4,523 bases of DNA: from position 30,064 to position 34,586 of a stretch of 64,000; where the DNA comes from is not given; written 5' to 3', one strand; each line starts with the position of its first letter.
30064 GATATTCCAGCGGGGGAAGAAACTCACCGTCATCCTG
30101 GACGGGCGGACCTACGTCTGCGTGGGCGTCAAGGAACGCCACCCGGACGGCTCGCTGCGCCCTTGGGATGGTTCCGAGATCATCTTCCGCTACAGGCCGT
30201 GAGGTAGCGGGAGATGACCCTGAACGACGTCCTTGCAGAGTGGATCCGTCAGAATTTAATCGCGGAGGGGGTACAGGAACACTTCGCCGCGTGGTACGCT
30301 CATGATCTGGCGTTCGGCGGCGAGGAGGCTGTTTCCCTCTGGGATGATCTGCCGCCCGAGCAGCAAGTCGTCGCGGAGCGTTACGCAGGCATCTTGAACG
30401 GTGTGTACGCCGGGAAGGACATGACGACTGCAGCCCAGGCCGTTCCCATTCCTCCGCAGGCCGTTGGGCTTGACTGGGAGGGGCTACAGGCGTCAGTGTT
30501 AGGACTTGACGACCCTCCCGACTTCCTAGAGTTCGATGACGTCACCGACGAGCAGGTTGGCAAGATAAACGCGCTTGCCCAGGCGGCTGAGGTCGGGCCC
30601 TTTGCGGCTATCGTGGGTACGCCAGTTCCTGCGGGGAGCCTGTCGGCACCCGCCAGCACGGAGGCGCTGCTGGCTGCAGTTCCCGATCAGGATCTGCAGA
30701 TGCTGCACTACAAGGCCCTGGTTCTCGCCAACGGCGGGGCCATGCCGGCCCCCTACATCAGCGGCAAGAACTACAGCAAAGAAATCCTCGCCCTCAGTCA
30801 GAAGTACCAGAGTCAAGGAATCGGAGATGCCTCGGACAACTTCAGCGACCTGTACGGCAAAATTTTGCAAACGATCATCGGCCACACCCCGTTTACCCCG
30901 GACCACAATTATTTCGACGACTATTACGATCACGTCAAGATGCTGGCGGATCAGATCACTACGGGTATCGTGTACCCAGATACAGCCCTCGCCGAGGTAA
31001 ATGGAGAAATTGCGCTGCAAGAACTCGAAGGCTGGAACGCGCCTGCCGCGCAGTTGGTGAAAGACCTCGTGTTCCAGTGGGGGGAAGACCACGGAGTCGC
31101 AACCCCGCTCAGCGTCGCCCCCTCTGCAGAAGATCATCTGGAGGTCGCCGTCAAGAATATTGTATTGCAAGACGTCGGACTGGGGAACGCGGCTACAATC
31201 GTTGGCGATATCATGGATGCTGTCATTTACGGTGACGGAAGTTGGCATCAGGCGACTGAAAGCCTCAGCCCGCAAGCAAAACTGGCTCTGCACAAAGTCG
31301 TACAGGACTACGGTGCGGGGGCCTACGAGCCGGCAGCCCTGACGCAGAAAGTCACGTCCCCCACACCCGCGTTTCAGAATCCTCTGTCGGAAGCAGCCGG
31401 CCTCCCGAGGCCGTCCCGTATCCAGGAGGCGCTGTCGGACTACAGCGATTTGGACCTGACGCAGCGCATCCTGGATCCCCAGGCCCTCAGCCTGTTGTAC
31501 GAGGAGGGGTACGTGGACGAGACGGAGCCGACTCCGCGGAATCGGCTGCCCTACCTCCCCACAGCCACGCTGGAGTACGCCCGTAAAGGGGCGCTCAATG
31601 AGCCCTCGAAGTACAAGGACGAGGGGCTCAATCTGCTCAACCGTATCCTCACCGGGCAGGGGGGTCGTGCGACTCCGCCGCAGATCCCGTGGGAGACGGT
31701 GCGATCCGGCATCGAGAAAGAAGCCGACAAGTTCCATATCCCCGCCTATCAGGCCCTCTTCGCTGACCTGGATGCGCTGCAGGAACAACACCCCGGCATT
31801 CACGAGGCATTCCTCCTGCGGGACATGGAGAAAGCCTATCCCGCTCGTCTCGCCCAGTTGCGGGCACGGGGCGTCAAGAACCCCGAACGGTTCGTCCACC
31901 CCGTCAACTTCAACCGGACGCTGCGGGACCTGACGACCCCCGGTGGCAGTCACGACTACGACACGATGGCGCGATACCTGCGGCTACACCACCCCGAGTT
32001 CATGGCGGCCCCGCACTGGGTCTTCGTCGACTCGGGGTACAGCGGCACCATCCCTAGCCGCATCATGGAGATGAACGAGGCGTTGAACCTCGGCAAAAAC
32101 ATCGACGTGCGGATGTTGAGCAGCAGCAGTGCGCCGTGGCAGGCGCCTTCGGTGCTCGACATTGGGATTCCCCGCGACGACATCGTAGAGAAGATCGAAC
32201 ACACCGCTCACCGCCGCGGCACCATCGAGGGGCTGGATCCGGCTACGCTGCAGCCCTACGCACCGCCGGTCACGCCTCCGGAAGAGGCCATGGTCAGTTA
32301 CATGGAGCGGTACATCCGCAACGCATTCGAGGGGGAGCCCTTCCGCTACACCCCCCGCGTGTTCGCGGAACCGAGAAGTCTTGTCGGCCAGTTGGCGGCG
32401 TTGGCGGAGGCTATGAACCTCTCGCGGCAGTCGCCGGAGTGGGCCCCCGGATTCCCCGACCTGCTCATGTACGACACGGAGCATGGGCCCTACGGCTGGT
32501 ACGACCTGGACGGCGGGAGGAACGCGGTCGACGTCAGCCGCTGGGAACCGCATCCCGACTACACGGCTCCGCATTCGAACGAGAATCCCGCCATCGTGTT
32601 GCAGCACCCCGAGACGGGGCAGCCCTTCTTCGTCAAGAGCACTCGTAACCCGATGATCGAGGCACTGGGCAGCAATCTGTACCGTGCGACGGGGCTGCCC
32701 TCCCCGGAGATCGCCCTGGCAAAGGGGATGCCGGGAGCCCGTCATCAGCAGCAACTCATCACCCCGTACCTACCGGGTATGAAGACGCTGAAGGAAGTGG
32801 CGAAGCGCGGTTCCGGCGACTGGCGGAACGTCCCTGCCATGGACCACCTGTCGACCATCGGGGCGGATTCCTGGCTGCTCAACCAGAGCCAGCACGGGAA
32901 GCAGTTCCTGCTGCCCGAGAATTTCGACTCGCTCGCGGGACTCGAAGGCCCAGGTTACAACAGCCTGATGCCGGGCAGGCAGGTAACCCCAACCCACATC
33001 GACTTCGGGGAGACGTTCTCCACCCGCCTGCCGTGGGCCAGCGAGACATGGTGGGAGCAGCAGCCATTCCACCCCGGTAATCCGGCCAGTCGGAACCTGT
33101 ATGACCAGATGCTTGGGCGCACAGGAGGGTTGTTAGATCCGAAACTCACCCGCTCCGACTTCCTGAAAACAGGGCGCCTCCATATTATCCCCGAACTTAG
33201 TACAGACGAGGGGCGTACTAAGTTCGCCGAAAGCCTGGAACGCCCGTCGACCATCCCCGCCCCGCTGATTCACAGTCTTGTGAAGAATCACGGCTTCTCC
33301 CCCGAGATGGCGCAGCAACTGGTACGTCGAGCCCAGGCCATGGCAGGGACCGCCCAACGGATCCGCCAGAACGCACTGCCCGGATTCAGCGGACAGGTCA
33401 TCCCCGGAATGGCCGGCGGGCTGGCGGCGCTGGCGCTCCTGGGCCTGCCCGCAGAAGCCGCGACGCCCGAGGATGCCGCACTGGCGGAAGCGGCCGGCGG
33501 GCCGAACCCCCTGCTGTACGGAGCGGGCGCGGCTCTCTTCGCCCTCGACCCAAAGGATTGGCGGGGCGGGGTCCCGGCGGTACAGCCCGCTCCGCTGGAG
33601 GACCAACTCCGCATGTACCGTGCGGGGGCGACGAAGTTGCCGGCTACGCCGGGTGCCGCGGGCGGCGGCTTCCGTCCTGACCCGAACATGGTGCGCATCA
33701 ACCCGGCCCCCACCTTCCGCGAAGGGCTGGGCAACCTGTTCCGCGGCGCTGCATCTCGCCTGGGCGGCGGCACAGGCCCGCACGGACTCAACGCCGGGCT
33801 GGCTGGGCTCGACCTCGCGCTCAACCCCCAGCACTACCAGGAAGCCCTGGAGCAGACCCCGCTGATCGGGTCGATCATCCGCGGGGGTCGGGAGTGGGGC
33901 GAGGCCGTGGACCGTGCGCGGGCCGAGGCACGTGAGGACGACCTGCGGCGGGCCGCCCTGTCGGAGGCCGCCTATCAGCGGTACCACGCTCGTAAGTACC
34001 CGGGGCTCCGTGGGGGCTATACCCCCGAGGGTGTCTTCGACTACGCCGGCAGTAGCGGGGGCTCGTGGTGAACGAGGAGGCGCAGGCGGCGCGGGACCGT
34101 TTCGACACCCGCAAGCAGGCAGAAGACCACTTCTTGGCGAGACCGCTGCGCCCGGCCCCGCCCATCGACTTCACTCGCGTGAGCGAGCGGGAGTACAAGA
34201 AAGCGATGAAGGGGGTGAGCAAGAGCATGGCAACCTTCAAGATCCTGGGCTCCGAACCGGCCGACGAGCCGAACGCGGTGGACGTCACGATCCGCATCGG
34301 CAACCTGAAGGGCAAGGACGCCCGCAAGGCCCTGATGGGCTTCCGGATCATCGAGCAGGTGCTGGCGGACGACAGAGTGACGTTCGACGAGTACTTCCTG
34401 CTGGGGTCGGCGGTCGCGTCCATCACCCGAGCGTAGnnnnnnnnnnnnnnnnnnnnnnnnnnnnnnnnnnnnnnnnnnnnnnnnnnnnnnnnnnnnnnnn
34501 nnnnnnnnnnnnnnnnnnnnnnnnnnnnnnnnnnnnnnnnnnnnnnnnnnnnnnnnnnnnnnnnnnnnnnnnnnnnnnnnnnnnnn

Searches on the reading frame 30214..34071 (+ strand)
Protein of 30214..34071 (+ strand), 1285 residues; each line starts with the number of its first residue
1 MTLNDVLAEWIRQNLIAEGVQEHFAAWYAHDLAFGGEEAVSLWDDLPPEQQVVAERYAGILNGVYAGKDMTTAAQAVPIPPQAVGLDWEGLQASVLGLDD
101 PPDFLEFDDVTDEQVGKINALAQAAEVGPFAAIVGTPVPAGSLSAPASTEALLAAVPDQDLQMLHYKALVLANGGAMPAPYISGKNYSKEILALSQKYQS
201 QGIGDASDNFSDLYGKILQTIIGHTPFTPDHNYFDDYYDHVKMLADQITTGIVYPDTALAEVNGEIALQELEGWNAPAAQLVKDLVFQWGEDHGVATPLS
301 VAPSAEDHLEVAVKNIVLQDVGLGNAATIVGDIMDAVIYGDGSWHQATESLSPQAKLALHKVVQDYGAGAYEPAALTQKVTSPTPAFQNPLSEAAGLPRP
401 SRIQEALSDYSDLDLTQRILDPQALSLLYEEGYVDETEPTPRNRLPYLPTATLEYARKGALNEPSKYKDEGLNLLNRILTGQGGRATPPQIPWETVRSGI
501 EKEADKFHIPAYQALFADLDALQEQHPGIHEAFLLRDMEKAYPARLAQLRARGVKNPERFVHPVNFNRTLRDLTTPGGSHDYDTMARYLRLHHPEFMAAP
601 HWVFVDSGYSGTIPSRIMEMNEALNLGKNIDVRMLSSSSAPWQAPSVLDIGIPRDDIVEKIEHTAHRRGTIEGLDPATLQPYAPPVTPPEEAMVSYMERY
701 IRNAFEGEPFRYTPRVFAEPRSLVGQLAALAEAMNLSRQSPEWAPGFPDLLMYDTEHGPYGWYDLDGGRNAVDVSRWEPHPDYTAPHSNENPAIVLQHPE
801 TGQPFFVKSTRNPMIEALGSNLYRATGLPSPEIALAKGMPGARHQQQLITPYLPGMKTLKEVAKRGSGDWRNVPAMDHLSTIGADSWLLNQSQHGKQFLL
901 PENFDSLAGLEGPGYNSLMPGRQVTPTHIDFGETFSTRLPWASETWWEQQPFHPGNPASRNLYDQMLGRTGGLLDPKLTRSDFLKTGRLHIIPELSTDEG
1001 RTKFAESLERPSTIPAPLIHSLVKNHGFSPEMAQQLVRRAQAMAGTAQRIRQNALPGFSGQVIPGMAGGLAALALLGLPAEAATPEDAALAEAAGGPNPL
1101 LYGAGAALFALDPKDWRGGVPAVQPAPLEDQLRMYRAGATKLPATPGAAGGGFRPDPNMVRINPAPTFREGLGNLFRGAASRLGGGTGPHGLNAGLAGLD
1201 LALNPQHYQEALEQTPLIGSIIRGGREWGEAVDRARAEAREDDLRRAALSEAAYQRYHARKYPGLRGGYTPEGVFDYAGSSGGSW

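Call 12: search_protein_families(library=pfam, proteins=[window:30214-34071:+], max_evalue=0.01)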
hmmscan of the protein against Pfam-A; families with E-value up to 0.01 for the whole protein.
window:30214-34071:+ (1285 aa): 0 families

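Call 13: search_protein_families(library=phrogs, proteins=[window:30214-34071:+], max_evalue=0.01)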
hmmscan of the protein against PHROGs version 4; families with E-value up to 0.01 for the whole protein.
window:30214-34071:+ (1285 aa): 0 families

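Call 18: find_related_loci(query=window:30214-34071:+, collection=viral_contigs, flank=6000)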
Query window:30214-34071:+ (1285 aa) in viral_contigs; peptide patterns used: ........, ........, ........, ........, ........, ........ (x = any residue, [..] = any of these).
6 stretches matched a pattern, but none encodes a relative of the query by tblastn (E <= 1e-3).

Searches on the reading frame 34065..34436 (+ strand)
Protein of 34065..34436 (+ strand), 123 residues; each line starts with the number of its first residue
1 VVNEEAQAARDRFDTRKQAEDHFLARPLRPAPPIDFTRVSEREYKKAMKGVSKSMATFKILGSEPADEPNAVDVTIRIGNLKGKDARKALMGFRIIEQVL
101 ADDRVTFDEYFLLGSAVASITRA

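Call 12: search_protein_families(library=pfam, proteins=[window:34065-34436:+], max_evalue=0.01)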
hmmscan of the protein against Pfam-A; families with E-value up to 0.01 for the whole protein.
window:34065-34436:+ (123 aa): 0 families

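Call 13: search_protein_families(library=phrogs, proteins=[window:34065-34436:+], max_evalue=0.01)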
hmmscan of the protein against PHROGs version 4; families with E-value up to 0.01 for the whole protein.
window:34065-34436:+ (123 aa): 0 families

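Call 15: find_related_loci(query=window:34065-34436:+, collection=viral_contigs, flank=4000)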
Query window:34065-34436:+ (123 aa) in viral_contigs; peptide patterns used: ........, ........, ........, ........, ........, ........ (x = any residue, [..] = any of these).
17 stretches matched a pattern, but none encodes a relative of the query by tblastn (E <= 1e-3).

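Call 88: find_homologous_proteins(query=window:34065-34436:+, max_evalue=0.001)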
Query window:34065-34436:+ (123 aa): 3 proteins with E <= 0.001 among 29 candidates.
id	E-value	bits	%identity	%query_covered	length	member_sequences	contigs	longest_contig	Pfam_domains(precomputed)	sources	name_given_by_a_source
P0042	7.4e-72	257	100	99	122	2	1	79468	-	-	-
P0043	2.8e-21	94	71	56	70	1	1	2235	-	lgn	-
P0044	1.1e-13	69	43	88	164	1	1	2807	-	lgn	-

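Call 90: find_encoding_contigs(protein=P0043, flank=3000, max_places=3)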
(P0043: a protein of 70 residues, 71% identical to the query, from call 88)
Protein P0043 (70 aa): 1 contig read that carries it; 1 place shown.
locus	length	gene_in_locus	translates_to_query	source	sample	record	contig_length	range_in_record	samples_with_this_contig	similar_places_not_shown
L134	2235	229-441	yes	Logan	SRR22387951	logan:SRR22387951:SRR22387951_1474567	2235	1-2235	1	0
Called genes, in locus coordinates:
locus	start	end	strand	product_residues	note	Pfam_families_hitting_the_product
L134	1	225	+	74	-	?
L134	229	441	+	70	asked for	-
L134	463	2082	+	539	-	PF04466:Terminase_3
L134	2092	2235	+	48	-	?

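Call 91: find_encoding_contigs(protein=P0044, flank=3000, max_places=3)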
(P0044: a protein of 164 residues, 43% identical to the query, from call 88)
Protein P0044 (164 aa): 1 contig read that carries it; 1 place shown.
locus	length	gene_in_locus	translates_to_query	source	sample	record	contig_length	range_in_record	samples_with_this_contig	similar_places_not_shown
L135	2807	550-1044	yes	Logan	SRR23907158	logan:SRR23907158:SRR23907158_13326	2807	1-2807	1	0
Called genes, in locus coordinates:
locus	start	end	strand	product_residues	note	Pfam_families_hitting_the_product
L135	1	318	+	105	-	?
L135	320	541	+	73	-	-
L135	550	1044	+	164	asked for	-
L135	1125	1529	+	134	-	-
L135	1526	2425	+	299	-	PF02899:Phage_int_SAM_1 (faint), PF00589:Phage_integrase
